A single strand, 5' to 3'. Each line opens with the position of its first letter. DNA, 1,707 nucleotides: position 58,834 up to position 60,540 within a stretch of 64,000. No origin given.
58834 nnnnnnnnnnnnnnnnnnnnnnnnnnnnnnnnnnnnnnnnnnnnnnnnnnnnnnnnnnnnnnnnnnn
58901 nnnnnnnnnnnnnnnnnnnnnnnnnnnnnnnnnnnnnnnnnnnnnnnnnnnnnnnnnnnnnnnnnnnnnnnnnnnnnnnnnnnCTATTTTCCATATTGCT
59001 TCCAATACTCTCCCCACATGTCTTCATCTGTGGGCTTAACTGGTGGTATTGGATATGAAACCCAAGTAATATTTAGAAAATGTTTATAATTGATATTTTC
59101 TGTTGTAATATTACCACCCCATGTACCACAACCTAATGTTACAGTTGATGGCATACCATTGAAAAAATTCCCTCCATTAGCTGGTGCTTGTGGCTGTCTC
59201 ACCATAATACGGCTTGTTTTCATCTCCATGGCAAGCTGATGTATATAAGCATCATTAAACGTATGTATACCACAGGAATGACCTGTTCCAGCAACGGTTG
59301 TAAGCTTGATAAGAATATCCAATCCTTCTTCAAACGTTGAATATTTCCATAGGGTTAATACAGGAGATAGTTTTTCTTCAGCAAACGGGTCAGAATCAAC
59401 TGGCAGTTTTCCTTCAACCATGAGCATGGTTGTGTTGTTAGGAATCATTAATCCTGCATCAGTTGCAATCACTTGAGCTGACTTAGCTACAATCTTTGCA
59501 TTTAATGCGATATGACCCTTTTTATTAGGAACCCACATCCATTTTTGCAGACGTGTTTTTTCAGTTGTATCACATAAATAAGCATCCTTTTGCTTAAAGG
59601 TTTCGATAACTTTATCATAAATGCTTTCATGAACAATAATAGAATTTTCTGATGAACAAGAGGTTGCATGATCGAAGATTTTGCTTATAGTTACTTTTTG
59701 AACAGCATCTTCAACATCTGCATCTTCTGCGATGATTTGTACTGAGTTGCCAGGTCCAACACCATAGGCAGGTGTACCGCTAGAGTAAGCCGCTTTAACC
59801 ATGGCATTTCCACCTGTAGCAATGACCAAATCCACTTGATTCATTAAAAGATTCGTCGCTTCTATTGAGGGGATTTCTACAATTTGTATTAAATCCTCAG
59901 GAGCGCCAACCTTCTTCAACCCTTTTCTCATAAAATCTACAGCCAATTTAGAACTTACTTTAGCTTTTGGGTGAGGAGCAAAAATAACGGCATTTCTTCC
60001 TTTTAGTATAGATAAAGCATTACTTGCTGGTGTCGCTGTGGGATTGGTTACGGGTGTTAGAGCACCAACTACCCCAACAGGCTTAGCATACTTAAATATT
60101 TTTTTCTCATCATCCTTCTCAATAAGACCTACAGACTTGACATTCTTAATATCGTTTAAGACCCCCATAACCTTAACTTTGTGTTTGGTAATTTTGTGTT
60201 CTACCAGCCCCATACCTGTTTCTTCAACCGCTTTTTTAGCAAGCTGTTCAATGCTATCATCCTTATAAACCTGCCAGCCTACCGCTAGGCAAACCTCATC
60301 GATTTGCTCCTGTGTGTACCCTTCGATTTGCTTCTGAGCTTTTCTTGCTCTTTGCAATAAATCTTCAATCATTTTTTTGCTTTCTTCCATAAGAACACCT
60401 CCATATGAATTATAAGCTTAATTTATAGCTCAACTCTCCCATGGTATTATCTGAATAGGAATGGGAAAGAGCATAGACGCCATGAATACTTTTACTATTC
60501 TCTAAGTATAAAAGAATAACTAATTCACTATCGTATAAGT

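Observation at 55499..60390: Oxidative, ATP-yielding end of the pathway (acylating ALDH + ADP-forming CoA ligase) with a DASS permease and no reductase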

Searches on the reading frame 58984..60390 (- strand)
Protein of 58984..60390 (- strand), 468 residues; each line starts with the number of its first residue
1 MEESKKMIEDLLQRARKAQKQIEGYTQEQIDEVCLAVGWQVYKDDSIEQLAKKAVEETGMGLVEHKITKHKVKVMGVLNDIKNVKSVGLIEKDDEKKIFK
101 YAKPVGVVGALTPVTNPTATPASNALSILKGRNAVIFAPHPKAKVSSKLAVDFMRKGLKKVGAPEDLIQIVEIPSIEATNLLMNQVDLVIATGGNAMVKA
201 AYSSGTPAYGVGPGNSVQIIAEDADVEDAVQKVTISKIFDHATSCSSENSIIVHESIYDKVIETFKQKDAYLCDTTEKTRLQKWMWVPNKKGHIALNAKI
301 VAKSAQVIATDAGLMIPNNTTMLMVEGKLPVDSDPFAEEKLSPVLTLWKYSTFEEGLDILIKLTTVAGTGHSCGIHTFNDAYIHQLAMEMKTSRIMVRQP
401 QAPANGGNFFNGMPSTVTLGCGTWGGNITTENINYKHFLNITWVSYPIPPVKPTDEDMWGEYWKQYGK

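Call 4: search_protein_families(library=pfam, proteins=[window:58984-60390:-])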
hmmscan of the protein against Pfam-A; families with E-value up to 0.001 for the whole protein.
window:58984-60390:- (468 aa): 1 family
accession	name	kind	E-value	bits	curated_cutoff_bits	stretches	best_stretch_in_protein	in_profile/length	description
PF00171.27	Aldedh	-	9e-27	94.2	23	1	4-413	27-438/461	Aldehyde dehydrogenase family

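Call 16: search_protein_families(library=ncbifam, proteins=[window:58984-60390:-], max_evalue=0.00001)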
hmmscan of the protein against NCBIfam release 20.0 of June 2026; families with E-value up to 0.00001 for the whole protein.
window:58984-60390:- (468 aa): 30 families (the best 25 are shown)
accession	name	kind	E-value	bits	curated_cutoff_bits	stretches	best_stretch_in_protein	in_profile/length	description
NF047625.1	AcylSulfactDhSauS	equivalog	3e-163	543.9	600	1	4-468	2-464/464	acylating sulfoacetaldehyde dehydrogenase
NF010378.0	PRK13805.1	equivalog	1e-135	453.7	951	1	4-444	12-449/872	bifunctional acetaldehyde-CoA/alcohol dehydrogenase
TIGR02518.1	EutH_ACDH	equivalog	1.5e-116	390.1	620.1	1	7-448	9-445/488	acetaldehyde dehydrogenase (acetylating)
NF011927.0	PRK15398.1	subfamily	1.5e-68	231.5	403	1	8-412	38-430/465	aldehyde dehydrogenase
NF001221.0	PRK00197.1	equivalog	3.9e-17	62.1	289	1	4-268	3-281/418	glutamate-5-semialdehyde dehydrogenase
NF050084.1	pip_6_carb_DH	equivalog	1.5e-15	57.1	730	1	95-359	108-383/475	L-piperidine-6-carboxylate dehydrogenase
NF006916.0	PRK09407.1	equivalog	7.7e-15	54.5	521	1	99-268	151-320/526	succinic semialdehyde dehydrogenase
NF047626.1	SulfactDhSafD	equivalog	1.3e-14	54.1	700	1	11-393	31-409/454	sulfoacetaldehyde dehydrogenase SafD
NF045736.1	PaDhStyDRhodo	equivalog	1.7e-14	53.3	800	1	99-398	138-438/479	phenylacetaldehyde dehydrogenase StyD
NF040648.1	lactal_redase_Meth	equivalog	1e-13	51.1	650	1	4-269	31-298/463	lactaldehyde dehydrogenase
NF052305.1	DioxValDhHalo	equivalog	2.1e-13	50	750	1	94-266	131-305/483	2,5-dioxovalerate dehydrogenase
TIGR00407.1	proA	equivalog_domain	2.9e-13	49.4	317.45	1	70-268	61-268/398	glutamate-5-semialdehyde dehydrogenase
NF042993.1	AlphKGSA_gudD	equivalog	3.5e-13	49.1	770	1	5-286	41-323/481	alpha-ketoglutaric semialdehyde dehydrogenase GucD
NF040792.1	glyc_ald_dh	equivalog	5.8e-13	48.6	760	1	91-267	122-301/488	D-glyceraldehyde dehydrogenase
TIGR01780.1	SSADH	subfamily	2.5e-12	46.4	646.35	1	92-270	105-285/448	succinate-semialdehyde dehydrogenase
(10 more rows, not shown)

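Call 17: search_solved_structures(query=window:58984-60390:-, max_evalue=0.00001, show_alignments=1)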
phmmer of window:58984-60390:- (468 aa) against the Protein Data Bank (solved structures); distinct sequences matched with E-value up to 0.00001: 55.
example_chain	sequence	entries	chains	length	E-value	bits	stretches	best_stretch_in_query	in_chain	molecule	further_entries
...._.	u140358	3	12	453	2.1e-116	392.6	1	7-460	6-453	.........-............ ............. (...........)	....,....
6tqh_A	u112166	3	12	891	2.2e-94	320.1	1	9-443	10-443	Aldehyde-alcohol dehydrogenase | Bifunctional aldehyde-alcohol dehydrogenase AdhE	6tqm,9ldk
6ahc_A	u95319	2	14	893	2.2e-94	320.1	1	9-443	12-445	Aldehyde-alcohol dehydrogenase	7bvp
13he_A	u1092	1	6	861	2.2e-94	320.1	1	6-444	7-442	Aldehyde-alcohol dehydrogenase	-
8uhw_A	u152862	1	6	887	2.4e-94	319.9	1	6-444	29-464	Aldehyde-alcohol dehydrogenase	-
5j78_A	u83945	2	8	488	1.3e-93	317.6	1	7-449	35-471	Acetaldehyde dehydrogenase (Acetylating)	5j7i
3my7_A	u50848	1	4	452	6.5e-92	311.9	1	8-442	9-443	Alcohol dehydrogenase/acetaldehyde dehydrogenase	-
7dag_A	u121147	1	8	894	6e-88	298.9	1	9-443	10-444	Aldehyde-alcohol dehydrogenase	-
3k9d_A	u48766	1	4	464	1.1e-84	288.1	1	7-445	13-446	ALDEHYDE DEHYDROGENASE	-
5jfl_A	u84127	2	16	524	3.3e-48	167.9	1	41-419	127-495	Aldehyde dehydrogenase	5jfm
5jfn_A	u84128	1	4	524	1.3e-46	162.6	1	41-419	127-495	Aldehyde dehydrogenase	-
6gvs_A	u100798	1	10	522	5e-46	160.7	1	41-425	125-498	Aldehyde dehydrogenase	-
4c3s_A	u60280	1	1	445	1.5e-42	149.3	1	11-411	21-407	ALDEHYDE DEHYDROGENASE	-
5dbv_A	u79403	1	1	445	2.8e-41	145.1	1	11-411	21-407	Aldehyde Dehydrogenase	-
5dru_A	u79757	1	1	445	3.4e-41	144.8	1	11-411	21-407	Aldehyde Dehydrogenase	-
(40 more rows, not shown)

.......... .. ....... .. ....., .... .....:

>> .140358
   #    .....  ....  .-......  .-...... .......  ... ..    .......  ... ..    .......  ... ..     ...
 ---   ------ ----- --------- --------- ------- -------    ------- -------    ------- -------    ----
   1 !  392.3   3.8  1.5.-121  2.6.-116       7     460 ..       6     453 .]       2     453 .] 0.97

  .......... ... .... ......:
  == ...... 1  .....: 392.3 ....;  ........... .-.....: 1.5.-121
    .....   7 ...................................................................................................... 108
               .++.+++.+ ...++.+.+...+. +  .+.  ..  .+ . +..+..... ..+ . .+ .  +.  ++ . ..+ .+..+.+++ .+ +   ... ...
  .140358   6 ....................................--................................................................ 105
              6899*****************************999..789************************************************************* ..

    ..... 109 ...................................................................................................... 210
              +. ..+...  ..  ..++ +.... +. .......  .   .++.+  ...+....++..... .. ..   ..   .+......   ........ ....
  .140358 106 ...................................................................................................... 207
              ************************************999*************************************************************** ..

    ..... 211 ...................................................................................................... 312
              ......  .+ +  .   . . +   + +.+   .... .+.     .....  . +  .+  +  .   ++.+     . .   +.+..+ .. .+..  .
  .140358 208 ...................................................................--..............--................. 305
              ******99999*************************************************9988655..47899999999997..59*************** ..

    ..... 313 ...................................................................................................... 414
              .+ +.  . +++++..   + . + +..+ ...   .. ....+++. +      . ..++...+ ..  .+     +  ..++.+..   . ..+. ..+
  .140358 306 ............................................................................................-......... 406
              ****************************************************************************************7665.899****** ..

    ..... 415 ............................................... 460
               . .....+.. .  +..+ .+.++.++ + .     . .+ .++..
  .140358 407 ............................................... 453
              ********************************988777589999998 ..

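Call 43: find_homologous_proteins(query=window:58984-60390:-, max_evalue=1e-30)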
Query window:58984-60390:- (468 aa): 8000 proteins with E <= 1e-30 among 8000 candidates; the best 120 are listed.
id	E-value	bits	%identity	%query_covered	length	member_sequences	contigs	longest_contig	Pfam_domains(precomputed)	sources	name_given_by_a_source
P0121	0.0e+0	1058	100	100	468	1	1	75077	PF00171.28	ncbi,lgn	-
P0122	1.3e-244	830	76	100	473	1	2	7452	PF05893.20,PF00171.28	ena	-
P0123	4.9e-244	828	76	100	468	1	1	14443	PF05893.20,PF00171.28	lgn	-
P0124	3.4e-242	822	76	99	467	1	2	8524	PF00171.28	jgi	-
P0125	8.4e-242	821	74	100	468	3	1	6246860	PF00171.28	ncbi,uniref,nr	ncbi:aldehyde dehydrogenase family protein [Vallitalea pronyensis]|uniref:Aldehyde dehydrogenase fam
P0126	4.4e-236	802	74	100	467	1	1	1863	PF00171.28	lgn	-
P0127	5.4e-235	798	74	99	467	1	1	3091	PF00171.28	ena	-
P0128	1.4e-234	797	74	100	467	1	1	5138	PF00171.28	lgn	-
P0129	3.8e-227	773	72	100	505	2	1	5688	PF00171.28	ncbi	ncbi:MAG: aldehyde dehydrogenase family protein [Sediminispirochaetaceae bacterium]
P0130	1.5e-226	771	71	100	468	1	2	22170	PF00171.28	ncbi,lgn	ncbi:MAG: aldehyde dehydrogenase family protein [Spirochaetia bacterium]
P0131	3.5e-226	769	71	99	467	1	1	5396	PF00171.28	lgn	-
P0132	4.4e-226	769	71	100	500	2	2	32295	PF00171.28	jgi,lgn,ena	-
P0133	7.2e-226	768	71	100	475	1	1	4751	PF00171.28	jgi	-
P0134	9.0e-226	768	71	100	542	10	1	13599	PF00171.28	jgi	-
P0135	1.4e-225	767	70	99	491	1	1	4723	PF00171.28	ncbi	-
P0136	2.6e-225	767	73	100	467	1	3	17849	PF00171.28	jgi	-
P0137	3.7e-225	766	72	100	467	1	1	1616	PF00171.28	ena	-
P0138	4.5e-225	766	71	100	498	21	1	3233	PF00171.28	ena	-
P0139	4.5e-225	766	72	100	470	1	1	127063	PF00171.28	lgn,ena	-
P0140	3.0e-224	763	71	100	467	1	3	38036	PF00171.28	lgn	-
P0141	3.1e-224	763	70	100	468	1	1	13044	PF00171.28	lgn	-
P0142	3.2e-224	763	70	100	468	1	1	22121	PF00171.28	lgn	-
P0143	4.4e-224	762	70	100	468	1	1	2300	PF00171.28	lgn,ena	-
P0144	6.5e-224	762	70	100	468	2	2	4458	PF00171.28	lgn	-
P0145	1.3e-223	761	71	100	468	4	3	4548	PF00171.28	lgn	-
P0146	3.5e-223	759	72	100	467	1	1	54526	PF00171.28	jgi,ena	-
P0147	3.8e-223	759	71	100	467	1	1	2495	PF00171.28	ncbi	-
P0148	3.9e-223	759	72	99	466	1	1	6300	PF00171.28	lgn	-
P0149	4.5e-223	759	70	100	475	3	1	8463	PF00171.28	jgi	-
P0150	6.1e-223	759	72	100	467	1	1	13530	PF00171.28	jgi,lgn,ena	-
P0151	9.4e-223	758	70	100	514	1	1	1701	PF00171.28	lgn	-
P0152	1.0e-222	758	71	99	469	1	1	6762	PF00171.28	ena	-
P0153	1.2e-222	758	70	100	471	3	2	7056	PF00171.28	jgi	jgi:sulfoacetaldehyde dehydrogenase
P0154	1.3e-222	758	72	99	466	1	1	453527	PF00171.28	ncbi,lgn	-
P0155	1.3e-222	758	71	100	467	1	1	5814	PF00171.28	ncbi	-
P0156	1.5e-222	757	71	100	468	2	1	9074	PF00171.28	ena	-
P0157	3.3e-222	756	72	100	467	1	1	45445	PF00171.28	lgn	-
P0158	8.2e-222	755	71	99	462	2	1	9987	PF00171.28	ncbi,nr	ncbi:MAG TPA: aldehyde dehydrogenase family protein [Clostridia bacterium]|nr:aldehyde dehydrogenase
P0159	1.0e-221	755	72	100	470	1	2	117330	PF00171.28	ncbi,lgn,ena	-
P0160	1.9e-221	754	71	100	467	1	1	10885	PF00171.28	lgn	-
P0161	3.5e-221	753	70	99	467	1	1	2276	PF00171.28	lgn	-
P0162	3.5e-221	753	70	99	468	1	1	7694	PF00171.28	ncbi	-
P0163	4.3e-221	753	71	100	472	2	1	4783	PF00171.28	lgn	-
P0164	5.6e-221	752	69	100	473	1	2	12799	PF00171.28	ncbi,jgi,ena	jgi:sulfoacetaldehyde dehydrogenase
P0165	7.9e-221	752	70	99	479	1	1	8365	PF00171.28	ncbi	-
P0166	1.7e-220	751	71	100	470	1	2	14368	PF00171.28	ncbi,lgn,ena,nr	ncbi:MAG TPA: aldehyde dehydrogenase [Spirochaeta sp.]|nr:aldehyde dehydrogenase [Spirochaeta sp.]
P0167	2.3e-220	750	68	100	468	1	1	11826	PF05893.20,PF00171.28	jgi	-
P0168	3.1e-220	750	70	100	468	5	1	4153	PF00171.28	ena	-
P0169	3.4e-220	750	71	99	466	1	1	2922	PF00171.28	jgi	jgi:sulfoacetaldehyde dehydrogenase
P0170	4.6e-220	749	72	99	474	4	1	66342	PF00171.28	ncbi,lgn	-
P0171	1.3e-219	748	70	99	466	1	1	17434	PF00171.28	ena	-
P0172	1.4e-219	748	69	100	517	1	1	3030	PF00171.28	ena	-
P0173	1.7e-219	747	70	99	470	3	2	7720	PF00171.28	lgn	-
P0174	1.9e-219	747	67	100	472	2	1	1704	PF00171.28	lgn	-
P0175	3.7e-219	746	70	100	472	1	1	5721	PF00171.28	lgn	-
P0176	5.0e-219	746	70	98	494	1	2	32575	PF00171.28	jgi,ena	-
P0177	1.8e-218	744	69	100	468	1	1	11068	PF00171.28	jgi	-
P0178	2.3e-218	744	70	100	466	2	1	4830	PF00171.28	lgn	-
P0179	2.6e-218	743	69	99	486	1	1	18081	PF00171.28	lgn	-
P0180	3.6e-218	743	68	100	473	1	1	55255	PF00171.28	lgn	-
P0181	4.0e-218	743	70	99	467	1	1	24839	PF00171.28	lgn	-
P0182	7.3e-218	742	69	100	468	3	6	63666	PF00171.28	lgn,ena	-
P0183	7.7e-218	742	69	100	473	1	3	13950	PF00171.28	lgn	-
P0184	8.9e-218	742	68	100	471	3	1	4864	PF00171.28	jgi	jgi:sulfoacetaldehyde dehydrogenase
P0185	9.6e-218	742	71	98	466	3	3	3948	PF00171.28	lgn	-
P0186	1.1e-217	741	71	99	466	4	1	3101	PF00171.28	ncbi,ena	-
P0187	1.3e-217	741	71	99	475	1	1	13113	PF00171.28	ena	-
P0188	1.5e-217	741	69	99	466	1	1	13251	PF00171.28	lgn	-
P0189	1.9e-217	741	71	99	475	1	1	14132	PF00171.28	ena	-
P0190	2.7e-217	740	69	100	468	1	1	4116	PF00171.28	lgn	-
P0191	3.5e-217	740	69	99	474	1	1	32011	PF00171.28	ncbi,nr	ncbi:MAG: aldehyde dehydrogenase family protein [Spirochaetales bacterium]|nr:aldehyde dehydrogenase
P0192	4.6e-217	739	69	99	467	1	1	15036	PF00171.28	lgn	-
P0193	5.1e-217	739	69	100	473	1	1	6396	PF00171.28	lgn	-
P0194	7.7e-217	739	70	100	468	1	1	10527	PF00171.28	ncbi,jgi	ncbi:MAG: aldehyde dehydrogenase family protein [Peptococcales bacterium]|jgi:sulfoacetaldehyde dehy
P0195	7.8e-217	739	70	100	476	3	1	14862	PF00171.28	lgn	-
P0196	1.0e-216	738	70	100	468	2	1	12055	PF00171.28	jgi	jgi:sulfoacetaldehyde dehydrogenase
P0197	1.7e-216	737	67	100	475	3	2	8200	PF00171.28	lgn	-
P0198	2.4e-216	737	69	100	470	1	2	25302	PF00171.28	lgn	-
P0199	2.5e-216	737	70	99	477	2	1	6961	PF00171.28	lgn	-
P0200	3.0e-216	737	70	100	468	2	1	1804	PF00171.28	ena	-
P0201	3.8e-216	736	69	100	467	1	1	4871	PF00171.28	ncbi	-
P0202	4.4e-216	736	68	100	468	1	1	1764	PF00171.28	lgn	-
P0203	7.8e-216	735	69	99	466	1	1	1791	PF00171.28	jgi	jgi:sulfoacetaldehyde dehydrogenase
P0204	7.9e-216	735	69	100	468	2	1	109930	PF00171.28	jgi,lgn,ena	-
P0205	8.2e-216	735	70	100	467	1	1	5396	PF00171.28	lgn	-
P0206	1.1e-215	735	70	99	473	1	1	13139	PF00171.28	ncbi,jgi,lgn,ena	-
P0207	2.9e-215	733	69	97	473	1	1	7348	PF00171.28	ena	-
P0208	6.3e-215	732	69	100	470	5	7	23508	PF00171.28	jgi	jgi:sulfoacetaldehyde dehydrogenase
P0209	1.2e-214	731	69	99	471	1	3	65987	PF05893.20,PF00171.28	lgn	-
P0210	2.3e-214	730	68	100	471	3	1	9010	PF00171.28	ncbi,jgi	-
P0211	2.5e-214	730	69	100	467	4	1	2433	PF00171.28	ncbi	-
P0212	5.9e-214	729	70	100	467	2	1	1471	PF00171.28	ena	-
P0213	7.5e-214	729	67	100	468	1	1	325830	PF00171.28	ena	-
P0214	7.5e-214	729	68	99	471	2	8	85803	PF00171.28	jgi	jgi:sulfoacetaldehyde dehydrogenase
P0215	1.1e-213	728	67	99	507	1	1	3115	PF00171.28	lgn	-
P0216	1.9e-213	727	67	100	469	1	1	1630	PF00171.28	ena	-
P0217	2.1e-213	727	68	100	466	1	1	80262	PF00171.28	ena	-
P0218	2.4e-213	727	67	100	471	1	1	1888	PF00171.28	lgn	-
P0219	2.9e-213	727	68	99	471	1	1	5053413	PF00171.28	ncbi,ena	-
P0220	2.9e-213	727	70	99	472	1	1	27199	PF00171.28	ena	-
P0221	3.2e-213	727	67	100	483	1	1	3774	PF00171.28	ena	-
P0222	3.6e-213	727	69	100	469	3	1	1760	PF00171.28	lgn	-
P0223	4.7e-213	726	68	100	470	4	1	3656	PF00171.28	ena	-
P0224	4.8e-213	726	66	100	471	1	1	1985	PF00171.28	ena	-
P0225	5.3e-213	726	67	99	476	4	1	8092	PF00171.28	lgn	-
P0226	6.1e-213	726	69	100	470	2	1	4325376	PF00171.28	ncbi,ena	-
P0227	7.2e-213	726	68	100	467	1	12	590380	PF00171.28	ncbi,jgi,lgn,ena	-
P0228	8.4e-213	725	68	100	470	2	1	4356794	PF00171.28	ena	-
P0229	8.4e-213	725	69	99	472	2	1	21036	PF00171.28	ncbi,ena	-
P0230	9.7e-213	725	67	99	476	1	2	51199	PF00171.28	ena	-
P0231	1.7e-212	724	70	100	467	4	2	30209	PF00171.28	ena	-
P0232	1.7e-212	724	66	100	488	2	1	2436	PF00171.28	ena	-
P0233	2.7e-212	724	68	99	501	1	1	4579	PF00171.28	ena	-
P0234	3.7e-212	723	69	99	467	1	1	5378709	PF00171.28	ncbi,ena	-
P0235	3.8e-212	723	67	100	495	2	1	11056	PF00171.28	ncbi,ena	-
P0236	5.1e-212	723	68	100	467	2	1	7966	PF00171.28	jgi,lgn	jgi:sulfoacetaldehyde dehydrogenase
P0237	5.2e-212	723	68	100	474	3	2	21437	PF00171.28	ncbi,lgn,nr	ncbi:aldehyde dehydrogenase family protein [bacterium]|nr:aldehyde dehydrogenase family protein [bac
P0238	5.7e-212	723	67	100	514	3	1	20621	PF00171.28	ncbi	ncbi:MAG: aldehyde dehydrogenase family protein [Spirochaetaceae bacterium]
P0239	6.6e-212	722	67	100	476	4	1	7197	PF00171.28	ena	-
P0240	7.3e-212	722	67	99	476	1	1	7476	PF00171.28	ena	-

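Call 44: find_encoding_contigs(protein=P0121, flank=10000, max_places=2)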
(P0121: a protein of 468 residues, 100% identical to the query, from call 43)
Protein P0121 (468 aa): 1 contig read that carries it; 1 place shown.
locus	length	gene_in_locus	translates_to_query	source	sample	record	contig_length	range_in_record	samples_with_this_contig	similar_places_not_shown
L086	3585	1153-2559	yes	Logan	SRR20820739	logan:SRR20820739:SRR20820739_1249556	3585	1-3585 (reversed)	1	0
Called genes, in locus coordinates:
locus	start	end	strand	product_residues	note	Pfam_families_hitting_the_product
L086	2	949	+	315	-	?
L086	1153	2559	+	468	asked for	PF00171:Aldedh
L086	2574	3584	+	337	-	?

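Call 45: find_encoding_contigs(protein=P0125, flank=10000, max_places=2)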
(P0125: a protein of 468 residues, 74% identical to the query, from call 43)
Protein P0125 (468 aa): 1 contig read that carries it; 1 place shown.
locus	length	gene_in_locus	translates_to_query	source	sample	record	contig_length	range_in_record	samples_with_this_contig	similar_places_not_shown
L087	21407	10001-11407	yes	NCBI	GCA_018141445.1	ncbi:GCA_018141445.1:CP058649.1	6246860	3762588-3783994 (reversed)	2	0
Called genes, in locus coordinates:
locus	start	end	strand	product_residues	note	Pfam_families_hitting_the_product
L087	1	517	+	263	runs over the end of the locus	PF00218:IGPS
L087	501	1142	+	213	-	PF00697:PRAI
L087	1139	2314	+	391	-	PF00291:PALP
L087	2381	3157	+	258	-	PF00290:Trp_syntA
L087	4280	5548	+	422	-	PF13393:tRNA-synt_His, PF00587:tRNA-synt_2b, PF13393:tRNA-synt_His, PF03129:HGTP_anticodon, PF12745:HGTP_anticodon2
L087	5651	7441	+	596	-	PF01336:tRNA_anti-codon, PF00152:tRNA-synt_2, PF02938:GAD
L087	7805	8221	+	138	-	PF11969:DcpS_C, PF01230:HIT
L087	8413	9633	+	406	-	PF00480:ROK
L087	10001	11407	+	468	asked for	PF00171:Aldedh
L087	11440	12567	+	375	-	PF08442:ATP-grasp_2, PF13549:ATP-grasp_5 (weak), PF24948:Citrate_synth_N, PF00549:Ligase_CoA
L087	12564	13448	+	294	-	PF02629:CoA_binding, PF00549:Ligase_CoA, PF13607:Succ_CoA_lig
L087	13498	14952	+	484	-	PF00939:Na_sulph_symp, PF03600:CitMHS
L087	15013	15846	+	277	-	PF00456:Transketolase_N, PF09364:XFP_N (faint), PF13292:DXP_synthase_N (faint), PF00676:E1_dh (weak)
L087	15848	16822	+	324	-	PF02779:Transket_pyr, PF02780:Transketolase_C, PF22613:Transketolase_C_1 (faint)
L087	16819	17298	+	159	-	PF02502:LacAB_rpiB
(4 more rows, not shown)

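Call 48: find_related_loci(query=window:58984-60390:-, collection=metagenome_contigs, flank=10000)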
Query window:58984-60390:- (468 aa) in metagenome_contigs; peptide patterns used: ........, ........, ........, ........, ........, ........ (x = any residue, [..] = any of these).
600 stretches matched a pattern (row limit reached: there are more); 485 encode a relative of the query (tblastn E <= 1e-3); the best 80 are kept; 80 distinct loci.
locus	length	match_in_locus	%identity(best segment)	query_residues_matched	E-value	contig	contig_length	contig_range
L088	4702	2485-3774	42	8-441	5e-101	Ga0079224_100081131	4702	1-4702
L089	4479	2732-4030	42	8-444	2e-99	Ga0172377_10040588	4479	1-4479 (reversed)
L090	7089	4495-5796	41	8-446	2e-97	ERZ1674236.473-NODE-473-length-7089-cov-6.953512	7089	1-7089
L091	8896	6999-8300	41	8-446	3e-97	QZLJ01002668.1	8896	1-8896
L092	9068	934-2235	41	8-446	3e-97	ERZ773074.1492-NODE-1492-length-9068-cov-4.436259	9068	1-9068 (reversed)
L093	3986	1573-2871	42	8-444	8e-98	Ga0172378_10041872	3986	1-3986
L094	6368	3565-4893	39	1-444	2e-96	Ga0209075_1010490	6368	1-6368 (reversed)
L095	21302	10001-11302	39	8-446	3e-96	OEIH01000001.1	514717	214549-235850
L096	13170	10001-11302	39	8-446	3e-96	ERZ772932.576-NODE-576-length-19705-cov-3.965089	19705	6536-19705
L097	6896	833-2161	41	1-444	2e-95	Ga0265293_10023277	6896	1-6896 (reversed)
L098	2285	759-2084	40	3-444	3e-99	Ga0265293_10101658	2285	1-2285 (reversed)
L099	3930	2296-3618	40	8-444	7e-95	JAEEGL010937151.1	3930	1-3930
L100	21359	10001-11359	40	1-444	6e-94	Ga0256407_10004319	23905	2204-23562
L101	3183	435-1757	41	3-445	6e-95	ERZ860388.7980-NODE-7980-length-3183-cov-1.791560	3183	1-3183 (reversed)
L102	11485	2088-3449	40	1-444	1e-92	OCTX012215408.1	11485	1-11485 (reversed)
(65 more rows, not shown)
